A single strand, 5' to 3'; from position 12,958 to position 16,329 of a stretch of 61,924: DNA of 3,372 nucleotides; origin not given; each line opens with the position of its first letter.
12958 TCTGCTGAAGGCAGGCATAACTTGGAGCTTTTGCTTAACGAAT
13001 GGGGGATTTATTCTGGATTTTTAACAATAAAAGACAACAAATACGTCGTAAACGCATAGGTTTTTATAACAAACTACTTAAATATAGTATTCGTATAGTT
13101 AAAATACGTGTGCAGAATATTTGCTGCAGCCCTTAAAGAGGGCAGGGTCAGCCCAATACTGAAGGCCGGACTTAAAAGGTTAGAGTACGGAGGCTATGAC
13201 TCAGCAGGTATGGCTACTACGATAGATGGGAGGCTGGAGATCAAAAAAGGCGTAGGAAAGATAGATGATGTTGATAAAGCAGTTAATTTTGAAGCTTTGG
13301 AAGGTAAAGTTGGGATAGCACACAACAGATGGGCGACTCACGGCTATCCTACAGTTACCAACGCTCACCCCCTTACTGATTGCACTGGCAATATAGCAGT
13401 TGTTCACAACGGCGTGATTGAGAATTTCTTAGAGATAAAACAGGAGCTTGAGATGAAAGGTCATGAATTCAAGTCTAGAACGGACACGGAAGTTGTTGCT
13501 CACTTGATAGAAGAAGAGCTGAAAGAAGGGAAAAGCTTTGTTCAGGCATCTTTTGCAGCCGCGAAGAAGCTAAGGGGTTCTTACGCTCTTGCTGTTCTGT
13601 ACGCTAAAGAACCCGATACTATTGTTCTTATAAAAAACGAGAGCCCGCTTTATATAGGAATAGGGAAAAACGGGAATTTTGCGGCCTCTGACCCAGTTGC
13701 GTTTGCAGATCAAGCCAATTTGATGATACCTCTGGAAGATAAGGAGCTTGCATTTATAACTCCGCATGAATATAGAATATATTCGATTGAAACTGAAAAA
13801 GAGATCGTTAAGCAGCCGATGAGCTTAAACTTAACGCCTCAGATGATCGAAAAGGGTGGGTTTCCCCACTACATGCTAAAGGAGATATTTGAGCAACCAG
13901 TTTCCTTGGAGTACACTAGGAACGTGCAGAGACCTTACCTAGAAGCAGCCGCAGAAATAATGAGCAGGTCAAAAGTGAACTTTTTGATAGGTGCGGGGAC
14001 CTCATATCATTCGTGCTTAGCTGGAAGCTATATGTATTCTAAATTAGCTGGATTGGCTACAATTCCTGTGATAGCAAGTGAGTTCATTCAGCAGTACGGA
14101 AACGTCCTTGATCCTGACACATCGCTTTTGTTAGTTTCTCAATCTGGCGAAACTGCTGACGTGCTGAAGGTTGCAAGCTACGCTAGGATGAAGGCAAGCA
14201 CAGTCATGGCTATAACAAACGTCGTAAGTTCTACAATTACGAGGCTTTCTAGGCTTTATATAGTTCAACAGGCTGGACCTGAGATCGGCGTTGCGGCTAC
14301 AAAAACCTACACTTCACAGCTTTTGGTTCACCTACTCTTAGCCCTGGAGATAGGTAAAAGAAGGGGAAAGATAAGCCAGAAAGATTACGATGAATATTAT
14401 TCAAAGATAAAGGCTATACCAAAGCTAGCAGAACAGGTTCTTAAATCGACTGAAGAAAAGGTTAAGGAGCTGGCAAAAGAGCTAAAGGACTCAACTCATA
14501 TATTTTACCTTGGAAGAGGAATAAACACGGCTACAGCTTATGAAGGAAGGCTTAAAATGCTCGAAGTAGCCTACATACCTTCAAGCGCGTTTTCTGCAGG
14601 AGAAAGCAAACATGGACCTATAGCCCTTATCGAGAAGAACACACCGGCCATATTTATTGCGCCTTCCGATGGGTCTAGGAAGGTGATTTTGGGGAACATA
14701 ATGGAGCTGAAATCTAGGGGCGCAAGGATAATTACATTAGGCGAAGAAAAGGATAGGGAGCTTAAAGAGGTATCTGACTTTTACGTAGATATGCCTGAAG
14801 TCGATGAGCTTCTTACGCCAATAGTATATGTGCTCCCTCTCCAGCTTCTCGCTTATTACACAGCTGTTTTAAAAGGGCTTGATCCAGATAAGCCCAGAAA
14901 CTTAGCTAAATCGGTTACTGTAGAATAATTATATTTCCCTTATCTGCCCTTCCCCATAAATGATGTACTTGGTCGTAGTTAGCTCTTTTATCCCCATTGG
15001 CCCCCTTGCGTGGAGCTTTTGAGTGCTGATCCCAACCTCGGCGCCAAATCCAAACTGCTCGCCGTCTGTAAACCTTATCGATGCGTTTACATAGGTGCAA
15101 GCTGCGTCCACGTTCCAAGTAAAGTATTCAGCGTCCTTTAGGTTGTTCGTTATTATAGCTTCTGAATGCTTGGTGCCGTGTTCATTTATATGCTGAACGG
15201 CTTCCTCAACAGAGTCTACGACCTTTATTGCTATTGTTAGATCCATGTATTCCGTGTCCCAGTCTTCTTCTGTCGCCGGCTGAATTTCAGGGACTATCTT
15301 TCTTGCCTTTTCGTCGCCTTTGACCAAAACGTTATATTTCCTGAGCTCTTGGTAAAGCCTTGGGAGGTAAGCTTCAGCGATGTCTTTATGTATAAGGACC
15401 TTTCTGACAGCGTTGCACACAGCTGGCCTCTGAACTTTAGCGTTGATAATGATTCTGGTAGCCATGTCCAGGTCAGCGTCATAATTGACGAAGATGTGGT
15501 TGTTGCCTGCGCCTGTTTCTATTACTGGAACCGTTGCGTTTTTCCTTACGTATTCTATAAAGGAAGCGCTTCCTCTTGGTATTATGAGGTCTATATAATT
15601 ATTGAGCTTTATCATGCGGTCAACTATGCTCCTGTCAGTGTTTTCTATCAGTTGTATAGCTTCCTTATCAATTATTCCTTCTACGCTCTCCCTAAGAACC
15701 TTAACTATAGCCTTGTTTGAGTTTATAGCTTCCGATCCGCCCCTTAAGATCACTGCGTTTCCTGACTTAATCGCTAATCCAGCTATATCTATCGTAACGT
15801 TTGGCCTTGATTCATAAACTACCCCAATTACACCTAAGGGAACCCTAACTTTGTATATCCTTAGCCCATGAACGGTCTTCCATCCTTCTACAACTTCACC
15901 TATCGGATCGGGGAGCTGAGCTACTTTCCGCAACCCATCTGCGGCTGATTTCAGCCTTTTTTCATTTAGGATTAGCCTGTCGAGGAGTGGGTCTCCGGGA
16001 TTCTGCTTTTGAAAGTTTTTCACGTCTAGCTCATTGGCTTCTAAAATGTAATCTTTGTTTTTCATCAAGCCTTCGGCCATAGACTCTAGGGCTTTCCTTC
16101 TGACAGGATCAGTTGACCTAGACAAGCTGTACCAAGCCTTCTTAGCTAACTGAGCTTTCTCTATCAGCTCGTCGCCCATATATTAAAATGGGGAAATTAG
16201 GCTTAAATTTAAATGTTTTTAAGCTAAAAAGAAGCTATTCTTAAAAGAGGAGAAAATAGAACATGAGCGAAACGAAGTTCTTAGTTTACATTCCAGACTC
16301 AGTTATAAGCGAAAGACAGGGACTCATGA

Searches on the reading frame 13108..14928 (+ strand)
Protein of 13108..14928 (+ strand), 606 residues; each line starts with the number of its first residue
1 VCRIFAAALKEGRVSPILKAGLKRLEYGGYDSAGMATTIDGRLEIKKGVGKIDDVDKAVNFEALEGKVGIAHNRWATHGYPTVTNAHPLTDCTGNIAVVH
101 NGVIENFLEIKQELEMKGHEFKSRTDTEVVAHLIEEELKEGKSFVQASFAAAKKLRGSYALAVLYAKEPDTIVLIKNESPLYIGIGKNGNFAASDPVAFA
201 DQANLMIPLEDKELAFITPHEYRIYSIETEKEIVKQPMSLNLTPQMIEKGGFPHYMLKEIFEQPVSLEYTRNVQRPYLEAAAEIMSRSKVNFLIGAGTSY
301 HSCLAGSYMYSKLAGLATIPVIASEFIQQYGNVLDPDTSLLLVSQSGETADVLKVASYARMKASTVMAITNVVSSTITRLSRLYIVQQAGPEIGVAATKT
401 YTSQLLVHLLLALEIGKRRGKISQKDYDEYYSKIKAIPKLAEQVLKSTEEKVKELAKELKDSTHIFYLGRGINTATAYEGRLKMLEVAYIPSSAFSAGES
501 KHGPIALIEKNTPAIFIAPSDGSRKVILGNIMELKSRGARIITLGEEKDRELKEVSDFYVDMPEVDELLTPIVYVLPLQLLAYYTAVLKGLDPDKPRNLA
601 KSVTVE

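Call 73: search_protein_families(library=pfam, proteins=[window:13108-14928:+], max_evalue=0.001)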
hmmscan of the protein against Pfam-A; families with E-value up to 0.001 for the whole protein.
window:13108-14928:+ (606 aa): 4 families
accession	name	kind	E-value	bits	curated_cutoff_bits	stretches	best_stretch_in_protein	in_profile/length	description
PF01380.27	SIS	-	1.2e-45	155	25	2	287-412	4-129/131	SIS domain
PF13522.11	GATase_6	-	1.3e-22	80.6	27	1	64-192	8-127/130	Glutamine amidotransferase domain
PF13537.11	GATase_7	-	1.5e-17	64.2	25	1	84-199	11-121/123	Glutamine amidotransferase domain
PF13580.11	SIS_2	-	0.00055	20.4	27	0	309-370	78-137/138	SIS domain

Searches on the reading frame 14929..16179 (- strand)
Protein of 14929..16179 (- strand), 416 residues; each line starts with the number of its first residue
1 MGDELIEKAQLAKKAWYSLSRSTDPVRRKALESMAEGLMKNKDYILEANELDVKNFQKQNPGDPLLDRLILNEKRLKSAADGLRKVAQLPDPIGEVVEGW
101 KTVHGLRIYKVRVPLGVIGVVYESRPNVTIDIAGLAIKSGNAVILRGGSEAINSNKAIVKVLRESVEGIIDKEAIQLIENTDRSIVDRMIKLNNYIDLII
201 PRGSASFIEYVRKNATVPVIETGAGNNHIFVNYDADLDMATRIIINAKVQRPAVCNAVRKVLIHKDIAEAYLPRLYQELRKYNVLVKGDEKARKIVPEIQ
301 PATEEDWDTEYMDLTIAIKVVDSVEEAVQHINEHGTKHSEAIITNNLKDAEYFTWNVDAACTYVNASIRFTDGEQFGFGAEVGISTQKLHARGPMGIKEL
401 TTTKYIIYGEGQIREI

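Call 73: search_protein_families(library=pfam, proteins=[window:14929-16179:-], max_evalue=0.001)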
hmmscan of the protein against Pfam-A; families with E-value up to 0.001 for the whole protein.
window:14929-16179:- (416 aa): 1 family
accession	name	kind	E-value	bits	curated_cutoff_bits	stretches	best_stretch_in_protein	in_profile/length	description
PF00171.27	Aldedh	-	5.5e-24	85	23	2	4-300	33-313/461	Aldehyde dehydrogenase family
